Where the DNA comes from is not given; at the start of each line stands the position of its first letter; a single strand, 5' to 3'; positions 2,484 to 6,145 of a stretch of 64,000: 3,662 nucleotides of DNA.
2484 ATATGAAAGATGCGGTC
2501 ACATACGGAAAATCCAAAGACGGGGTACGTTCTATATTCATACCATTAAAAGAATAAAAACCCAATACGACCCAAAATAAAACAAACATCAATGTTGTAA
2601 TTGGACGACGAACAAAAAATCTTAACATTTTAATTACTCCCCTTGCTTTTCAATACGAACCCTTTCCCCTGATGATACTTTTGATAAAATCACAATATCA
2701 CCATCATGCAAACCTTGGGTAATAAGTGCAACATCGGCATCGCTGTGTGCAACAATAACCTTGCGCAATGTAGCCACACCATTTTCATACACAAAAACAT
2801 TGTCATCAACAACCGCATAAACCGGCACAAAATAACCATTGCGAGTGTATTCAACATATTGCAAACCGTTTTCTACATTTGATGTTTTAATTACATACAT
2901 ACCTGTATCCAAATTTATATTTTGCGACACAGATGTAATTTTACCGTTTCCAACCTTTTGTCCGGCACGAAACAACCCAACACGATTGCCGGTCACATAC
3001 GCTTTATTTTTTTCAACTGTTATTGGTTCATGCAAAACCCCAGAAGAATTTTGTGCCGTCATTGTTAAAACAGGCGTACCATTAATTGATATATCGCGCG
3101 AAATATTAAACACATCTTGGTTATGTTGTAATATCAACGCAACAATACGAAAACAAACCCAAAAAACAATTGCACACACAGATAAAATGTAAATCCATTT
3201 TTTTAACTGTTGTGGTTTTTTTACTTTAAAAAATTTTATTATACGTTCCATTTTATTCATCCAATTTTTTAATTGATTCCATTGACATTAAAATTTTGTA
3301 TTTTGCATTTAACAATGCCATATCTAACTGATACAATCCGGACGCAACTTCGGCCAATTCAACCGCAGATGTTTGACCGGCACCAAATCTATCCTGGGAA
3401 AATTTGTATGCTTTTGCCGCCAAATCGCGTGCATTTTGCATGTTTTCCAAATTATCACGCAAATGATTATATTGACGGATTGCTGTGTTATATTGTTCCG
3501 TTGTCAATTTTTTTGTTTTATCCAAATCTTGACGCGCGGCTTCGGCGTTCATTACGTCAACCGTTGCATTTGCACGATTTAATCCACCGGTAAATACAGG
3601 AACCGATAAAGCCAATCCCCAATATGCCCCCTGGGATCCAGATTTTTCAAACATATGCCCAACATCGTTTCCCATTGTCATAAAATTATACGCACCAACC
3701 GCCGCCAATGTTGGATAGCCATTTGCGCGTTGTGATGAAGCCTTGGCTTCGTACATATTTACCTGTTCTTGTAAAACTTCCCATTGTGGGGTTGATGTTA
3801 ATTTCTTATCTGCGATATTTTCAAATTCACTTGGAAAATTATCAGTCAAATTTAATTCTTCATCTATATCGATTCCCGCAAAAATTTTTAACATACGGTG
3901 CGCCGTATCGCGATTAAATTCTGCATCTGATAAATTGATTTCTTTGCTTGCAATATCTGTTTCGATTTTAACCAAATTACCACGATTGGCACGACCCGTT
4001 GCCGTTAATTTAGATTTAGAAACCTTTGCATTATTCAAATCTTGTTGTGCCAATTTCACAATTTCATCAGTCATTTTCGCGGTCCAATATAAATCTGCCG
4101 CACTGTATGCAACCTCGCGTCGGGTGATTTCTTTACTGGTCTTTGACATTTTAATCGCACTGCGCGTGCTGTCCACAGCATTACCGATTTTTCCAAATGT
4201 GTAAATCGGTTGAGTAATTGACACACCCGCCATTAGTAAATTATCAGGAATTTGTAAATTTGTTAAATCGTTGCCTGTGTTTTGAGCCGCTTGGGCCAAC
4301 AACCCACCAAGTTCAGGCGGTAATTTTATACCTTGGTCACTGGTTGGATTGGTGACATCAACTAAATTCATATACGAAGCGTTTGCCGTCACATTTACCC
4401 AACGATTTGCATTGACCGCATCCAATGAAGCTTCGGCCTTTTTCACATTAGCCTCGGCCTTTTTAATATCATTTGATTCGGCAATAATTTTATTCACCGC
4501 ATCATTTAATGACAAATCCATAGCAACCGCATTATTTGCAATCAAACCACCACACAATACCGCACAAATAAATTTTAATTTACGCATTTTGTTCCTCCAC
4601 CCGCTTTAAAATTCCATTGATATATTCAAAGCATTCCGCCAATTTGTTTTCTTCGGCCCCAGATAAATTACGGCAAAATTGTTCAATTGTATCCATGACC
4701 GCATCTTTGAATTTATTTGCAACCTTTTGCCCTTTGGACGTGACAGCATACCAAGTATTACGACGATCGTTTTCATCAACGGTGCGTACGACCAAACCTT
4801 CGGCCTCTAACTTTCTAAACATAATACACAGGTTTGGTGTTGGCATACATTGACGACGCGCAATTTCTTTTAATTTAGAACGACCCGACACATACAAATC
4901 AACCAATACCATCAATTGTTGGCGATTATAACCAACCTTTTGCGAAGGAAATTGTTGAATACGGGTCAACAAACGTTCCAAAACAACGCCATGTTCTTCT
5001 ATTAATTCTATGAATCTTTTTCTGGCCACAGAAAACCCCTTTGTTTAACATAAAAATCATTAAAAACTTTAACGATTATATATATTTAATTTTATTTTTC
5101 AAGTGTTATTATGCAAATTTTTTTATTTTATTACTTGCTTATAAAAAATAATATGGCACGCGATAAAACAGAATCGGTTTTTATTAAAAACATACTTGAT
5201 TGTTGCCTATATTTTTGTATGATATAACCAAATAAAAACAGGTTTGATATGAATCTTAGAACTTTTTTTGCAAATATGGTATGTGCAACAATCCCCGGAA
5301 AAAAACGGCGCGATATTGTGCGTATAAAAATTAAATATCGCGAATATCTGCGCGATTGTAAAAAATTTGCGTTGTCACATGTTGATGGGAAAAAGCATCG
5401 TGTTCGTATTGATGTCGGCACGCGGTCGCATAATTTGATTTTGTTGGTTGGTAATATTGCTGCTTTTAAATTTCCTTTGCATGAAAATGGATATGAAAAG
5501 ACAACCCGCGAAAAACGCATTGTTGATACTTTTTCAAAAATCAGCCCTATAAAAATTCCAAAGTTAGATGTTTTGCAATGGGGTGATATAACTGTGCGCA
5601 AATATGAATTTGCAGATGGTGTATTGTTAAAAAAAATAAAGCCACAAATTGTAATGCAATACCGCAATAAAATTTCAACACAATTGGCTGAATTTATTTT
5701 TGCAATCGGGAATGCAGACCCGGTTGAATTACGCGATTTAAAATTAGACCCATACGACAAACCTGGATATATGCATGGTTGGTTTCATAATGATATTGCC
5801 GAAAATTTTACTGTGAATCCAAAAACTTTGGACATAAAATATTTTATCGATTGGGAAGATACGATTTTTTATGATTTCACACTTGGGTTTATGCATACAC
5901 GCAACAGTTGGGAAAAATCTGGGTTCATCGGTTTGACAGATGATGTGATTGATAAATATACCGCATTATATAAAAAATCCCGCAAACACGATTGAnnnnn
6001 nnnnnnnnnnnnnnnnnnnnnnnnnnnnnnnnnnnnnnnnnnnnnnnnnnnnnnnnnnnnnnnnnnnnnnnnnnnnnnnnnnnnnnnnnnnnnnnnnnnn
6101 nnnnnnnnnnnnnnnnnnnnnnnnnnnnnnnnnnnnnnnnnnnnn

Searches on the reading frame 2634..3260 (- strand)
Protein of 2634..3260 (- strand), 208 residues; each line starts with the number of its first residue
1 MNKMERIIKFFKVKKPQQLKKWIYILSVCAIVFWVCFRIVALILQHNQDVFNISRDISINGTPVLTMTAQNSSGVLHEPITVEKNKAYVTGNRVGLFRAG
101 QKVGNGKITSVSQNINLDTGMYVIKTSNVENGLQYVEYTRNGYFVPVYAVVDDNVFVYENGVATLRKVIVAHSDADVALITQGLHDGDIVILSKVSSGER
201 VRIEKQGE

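Call 3: search_protein_families(library=pfam, proteins=[window:2634-3260:-], max_evalue=1)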
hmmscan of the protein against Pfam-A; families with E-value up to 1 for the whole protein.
window:2634-3260:- (208 aa): 1 family
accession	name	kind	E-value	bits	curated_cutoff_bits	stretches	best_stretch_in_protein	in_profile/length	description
PF24357.1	TMD0_ABC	-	0.033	14.8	27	1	6-69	44-105/159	ABC transporter TMD0 domain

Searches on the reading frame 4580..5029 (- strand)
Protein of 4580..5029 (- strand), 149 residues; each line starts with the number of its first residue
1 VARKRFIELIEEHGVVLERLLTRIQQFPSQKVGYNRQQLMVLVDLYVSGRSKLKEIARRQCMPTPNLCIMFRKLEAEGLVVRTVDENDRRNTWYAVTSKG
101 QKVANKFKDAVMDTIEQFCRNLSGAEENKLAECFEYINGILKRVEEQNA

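Call 3: search_protein_families(library=pfam, proteins=[window:4580-5029:-], max_evalue=1)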
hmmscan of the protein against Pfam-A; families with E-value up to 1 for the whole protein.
window:4580-5029:- (149 aa): 15 families
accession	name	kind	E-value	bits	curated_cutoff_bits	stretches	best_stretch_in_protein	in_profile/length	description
PF01047.28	MarR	-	2.2e-10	40.7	24.6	1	35-91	2-58/59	MarR family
PF13463.12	HTH_27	-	2.6e-06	28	22.2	1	35-100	2-68/68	Winged helix DNA-binding domain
PF12802.13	MarR_2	-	4.6e-06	27.1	27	1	33-90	2-60/61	MarR family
PF22381.2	Staph_reg_Sar_Rot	-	8.3e-06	26.3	27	1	30-105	8-83/85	Transcriptional regulator SarA/Rot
PF01638.23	HxlR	-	1.6e-05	25.1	20.8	1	36-119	5-87/91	HxlR-like helix-turn-helix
PF13601.12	HTH_34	-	5.7e-05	23.6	27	1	39-113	3-78/80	Winged helix DNA-binding domain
PF14277.12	DUF4364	-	0.00086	19.6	26.9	1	67-122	36-88/162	Domain of unknown function (DUF4364)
PF03551.20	PadR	-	0.0028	18.1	27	1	71-104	38-73/75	Transcriptional regulator PadR-like family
PF04458.17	DUF505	-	0.021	13.6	28.7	1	67-110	367-409/622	Protein of unknown function (DUF505)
PF08784.17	RPA_C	-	0.028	15.6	22.6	0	53-87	72-106/106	Replication protein A C terminal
PF01978.25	TrmB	-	0.061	13.6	25.6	1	31-86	3-58/68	Sugar-specific transcriptional regulator TrmB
PF20034.4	Peptidase_S80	-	0.11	12.1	23.4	1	54-116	129-193/229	Peptidase S80 family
PF02878.22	PGM_PMM_I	-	0.13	12.4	22.5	1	60-116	75-132/138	Phosphoglucomutase/phosphomannomutase, alpha/beta/alpha domain I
PF02082.26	Rrf2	-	0.15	12.7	30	1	31-80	4-53/132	Iron-dependent Transcriptional regulator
PF16221.11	HTH_47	-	0.16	12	27.1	1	34-81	30-77/78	winged helix-turn-helix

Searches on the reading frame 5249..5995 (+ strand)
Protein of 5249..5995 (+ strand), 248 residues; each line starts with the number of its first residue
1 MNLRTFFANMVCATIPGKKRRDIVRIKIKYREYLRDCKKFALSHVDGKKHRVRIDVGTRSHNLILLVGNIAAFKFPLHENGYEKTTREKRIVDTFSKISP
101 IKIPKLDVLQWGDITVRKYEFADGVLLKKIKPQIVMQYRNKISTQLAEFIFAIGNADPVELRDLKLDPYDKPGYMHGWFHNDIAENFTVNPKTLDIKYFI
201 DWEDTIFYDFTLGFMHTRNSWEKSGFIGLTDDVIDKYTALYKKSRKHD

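Call 3: search_protein_families(library=pfam, proteins=[window:5249-5995:+], max_evalue=1)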
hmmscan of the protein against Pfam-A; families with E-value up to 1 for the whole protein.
window:5249-5995:+ (248 aa): 0 families

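Call 5: search_protein_families(library=phrogs, proteins=[window:5249-5995:+], max_evalue=0.1)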
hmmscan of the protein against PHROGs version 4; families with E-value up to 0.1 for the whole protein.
window:5249-5995:+ (248 aa): 0 families

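Call 6: search_protein_families(library=ncbifam, proteins=[window:5249-5995:+], max_evalue=0.1)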
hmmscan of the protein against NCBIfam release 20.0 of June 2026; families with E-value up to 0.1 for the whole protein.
window:5249-5995:+ (248 aa): 0 families

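Call 83: search_protein_families(library=padloc, proteins=[window:5249-5992:+], max_evalue=0.01)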
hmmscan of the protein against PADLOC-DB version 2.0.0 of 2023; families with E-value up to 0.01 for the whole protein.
window:5249-5992:+ (248 aa): 0 families

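Call 92: search_solved_structures(query=window:5249-5992:+, max_evalue=10, show_alignments=1)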
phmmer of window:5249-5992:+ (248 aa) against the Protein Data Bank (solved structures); distinct sequences matched with E-value up to 10: 1.
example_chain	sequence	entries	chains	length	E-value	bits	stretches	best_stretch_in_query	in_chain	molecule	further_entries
5mqc_A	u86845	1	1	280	0.7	12.6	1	77-121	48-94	VP1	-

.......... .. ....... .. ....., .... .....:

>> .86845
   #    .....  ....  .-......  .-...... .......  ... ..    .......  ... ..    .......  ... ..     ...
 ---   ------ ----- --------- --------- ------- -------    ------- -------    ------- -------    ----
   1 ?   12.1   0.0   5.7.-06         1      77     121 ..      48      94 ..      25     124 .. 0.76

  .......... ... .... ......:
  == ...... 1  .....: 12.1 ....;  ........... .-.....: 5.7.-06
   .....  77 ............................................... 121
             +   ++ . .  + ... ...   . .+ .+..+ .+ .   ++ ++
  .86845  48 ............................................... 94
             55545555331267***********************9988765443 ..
